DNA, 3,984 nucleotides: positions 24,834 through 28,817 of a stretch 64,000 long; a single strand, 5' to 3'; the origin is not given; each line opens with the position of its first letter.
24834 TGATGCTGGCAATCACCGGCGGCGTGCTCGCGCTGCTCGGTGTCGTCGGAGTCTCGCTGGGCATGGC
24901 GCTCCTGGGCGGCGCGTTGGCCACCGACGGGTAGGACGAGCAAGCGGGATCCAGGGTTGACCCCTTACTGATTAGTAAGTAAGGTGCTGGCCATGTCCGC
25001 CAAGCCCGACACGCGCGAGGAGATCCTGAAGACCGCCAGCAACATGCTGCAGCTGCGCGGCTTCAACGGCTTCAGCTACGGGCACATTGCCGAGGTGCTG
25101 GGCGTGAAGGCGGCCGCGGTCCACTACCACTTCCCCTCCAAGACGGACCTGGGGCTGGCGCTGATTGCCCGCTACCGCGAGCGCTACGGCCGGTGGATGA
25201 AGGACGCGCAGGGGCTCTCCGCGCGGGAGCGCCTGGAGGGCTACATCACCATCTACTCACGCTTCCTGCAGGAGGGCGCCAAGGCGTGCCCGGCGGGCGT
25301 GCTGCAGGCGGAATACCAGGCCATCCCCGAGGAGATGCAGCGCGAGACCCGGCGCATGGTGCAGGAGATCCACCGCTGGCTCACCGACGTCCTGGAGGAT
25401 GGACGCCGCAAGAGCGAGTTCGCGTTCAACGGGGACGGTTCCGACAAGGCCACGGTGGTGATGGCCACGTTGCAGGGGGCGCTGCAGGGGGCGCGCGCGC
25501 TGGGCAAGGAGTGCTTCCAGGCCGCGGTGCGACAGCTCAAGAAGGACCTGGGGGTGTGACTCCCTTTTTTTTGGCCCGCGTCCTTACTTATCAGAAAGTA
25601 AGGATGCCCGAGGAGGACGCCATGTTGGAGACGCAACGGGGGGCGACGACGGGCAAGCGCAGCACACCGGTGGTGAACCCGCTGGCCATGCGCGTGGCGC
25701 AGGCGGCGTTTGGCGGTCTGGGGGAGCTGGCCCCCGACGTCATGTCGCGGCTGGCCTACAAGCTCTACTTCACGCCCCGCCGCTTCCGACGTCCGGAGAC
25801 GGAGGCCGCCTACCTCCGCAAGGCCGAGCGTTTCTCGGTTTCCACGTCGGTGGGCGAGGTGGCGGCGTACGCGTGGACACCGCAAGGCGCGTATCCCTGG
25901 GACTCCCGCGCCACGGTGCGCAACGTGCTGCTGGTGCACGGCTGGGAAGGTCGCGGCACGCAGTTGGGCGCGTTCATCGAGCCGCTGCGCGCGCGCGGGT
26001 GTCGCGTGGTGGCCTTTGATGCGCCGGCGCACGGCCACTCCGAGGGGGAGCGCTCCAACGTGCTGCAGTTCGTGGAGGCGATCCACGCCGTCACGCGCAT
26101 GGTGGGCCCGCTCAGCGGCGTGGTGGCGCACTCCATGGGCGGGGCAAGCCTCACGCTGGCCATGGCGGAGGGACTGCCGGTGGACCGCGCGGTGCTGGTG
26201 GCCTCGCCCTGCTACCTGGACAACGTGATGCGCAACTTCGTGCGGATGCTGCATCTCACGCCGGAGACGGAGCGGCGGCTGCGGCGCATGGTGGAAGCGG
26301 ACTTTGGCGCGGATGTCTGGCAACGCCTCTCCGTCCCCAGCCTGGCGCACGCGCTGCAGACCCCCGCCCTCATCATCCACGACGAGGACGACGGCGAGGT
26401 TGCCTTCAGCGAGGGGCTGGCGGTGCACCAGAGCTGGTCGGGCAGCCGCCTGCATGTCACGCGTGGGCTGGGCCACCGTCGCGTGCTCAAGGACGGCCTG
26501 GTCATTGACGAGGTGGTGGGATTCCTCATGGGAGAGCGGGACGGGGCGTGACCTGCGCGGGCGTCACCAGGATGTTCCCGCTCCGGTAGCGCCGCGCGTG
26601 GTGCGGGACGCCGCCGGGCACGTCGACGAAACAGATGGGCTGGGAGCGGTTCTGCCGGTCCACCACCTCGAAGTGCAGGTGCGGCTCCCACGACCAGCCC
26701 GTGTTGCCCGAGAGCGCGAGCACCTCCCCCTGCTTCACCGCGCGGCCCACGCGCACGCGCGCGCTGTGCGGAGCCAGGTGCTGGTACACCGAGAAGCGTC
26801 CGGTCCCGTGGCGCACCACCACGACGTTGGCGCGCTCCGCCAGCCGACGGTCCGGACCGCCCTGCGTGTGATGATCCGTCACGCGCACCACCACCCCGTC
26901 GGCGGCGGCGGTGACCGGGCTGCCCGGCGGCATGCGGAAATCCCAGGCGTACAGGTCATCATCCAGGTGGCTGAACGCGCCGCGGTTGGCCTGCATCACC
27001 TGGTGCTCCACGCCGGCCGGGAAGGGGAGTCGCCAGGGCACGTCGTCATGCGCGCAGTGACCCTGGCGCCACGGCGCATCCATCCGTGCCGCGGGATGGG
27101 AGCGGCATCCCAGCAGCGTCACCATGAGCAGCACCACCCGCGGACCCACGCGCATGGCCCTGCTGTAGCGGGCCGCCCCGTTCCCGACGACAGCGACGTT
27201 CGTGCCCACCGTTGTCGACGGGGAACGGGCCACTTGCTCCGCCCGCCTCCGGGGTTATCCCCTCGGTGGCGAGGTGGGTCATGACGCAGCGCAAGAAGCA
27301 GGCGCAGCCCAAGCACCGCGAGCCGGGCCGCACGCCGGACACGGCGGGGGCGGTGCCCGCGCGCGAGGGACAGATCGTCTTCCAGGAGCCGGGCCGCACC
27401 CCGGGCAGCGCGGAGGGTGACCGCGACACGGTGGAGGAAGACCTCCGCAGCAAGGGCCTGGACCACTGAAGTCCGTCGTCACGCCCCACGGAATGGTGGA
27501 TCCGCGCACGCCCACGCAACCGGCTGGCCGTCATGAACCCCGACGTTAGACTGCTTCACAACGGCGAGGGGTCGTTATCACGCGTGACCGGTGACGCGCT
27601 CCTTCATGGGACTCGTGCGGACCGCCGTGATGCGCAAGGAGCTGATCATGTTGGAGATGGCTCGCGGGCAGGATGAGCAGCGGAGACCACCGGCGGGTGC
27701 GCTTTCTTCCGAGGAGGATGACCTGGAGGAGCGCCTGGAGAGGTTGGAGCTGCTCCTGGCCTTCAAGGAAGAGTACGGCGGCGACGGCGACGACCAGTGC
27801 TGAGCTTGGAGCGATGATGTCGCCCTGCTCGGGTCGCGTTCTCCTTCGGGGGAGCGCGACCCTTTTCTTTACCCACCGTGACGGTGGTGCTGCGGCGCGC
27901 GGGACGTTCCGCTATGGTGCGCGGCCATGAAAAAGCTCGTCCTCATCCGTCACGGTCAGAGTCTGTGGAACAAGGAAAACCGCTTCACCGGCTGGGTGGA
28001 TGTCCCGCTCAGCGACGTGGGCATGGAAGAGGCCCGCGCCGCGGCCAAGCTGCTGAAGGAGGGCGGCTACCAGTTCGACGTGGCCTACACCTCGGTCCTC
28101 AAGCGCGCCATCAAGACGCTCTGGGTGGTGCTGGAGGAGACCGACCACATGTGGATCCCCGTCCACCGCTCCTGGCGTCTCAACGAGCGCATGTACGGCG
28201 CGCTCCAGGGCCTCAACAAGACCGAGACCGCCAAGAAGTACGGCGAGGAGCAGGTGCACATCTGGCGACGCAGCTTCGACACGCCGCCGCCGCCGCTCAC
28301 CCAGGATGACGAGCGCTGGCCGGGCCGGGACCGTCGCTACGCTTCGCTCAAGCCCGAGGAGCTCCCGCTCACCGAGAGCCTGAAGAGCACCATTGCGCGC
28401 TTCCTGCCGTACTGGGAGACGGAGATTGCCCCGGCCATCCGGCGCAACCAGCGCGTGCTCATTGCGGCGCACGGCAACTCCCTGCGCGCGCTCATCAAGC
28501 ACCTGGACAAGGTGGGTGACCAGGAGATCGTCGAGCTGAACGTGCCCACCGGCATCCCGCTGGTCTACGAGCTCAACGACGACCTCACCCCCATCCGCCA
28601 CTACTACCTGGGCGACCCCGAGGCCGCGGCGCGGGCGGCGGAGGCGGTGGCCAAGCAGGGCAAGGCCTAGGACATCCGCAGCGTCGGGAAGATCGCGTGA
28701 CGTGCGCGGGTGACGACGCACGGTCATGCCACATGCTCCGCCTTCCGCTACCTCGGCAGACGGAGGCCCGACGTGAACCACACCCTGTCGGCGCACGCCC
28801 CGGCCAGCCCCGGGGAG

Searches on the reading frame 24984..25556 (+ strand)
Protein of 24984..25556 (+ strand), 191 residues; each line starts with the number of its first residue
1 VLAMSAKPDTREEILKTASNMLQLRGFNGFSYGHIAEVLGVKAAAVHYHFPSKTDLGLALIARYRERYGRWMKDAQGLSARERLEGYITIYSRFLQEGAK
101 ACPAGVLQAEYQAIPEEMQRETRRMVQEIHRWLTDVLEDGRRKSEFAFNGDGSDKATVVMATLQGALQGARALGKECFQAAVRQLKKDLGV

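Call 17: search_protein_families(library=pfam, proteins=[window:24984-25556:+], max_evalue=0.01)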
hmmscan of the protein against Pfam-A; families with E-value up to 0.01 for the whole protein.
window:24984-25556:+ (191 aa): 5 families
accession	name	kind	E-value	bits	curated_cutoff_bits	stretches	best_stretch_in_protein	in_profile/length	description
PF00440.29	TetR_N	-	7.6e-10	38.9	24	1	14-59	1-46/47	Bacterial regulatory proteins, tetR family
PF16925.10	TetR_C_13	-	9.7e-08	32.8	27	1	82-176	3-99/109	Tetracyclin repressor-like, C-terminal domain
PF17932.6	TetR_C_24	-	0.0001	22.9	26.4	1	78-149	2-70/114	Tetracyclin repressor-like, C-terminal domain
PF08281.18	Sigma70_r4_2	-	0.00059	19.9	25.7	1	21-49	18-46/54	Sigma-70, region 4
PF21993.1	TetR_C_13_2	-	0.0013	19.4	27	1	98-172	21-90/103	Transcriptional regulator LmrA/YxaF-like, C-terminal domain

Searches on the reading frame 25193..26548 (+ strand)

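Call 17: search_protein_families(library=pfam, proteins=[window:25193-26548:+], max_evalue=0.01)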
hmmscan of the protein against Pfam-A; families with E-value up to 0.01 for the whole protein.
window:25193-26548:+ (452 aa): 3 families
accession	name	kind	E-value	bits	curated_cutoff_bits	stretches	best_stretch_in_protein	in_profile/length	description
PF12697.13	Abhydrolase_6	-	4e-13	51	26.3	1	245-428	1-204/217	Alpha/beta hydrolase family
PF12146.15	Hydrolase_4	-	5.4e-11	42.7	27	1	244-352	6-125/239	Serine aminopeptidase, S33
PF00561.26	Abhydrolase_1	-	8.1e-10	39.2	25.8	1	245-346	3-107/245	alpha/beta hydrolase fold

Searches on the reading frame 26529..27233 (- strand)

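Call 17: search_protein_families(library=pfam, proteins=[window:26529-27233:-], max_evalue=0.01)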
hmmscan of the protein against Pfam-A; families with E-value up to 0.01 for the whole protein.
window:26529-27233:- (235 aa): 1 family
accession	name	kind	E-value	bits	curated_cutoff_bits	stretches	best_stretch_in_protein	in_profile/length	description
PF01551.29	Peptidase_M23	-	8.5e-22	77.6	28.7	1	96-197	5-94/96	Peptidase family M23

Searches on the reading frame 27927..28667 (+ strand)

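Call 17: search_protein_families(library=pfam, proteins=[window:27927-28667:+], max_evalue=0.01)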
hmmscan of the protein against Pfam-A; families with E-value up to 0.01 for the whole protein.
window:27927-28667:+ (247 aa): 1 family
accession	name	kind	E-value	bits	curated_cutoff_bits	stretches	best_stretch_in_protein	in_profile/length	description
PF00300.27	His_Phos_1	-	2.2e-35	122.6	21.7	2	4-123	1-115/194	Histidine phosphatase superfamily (branch 1)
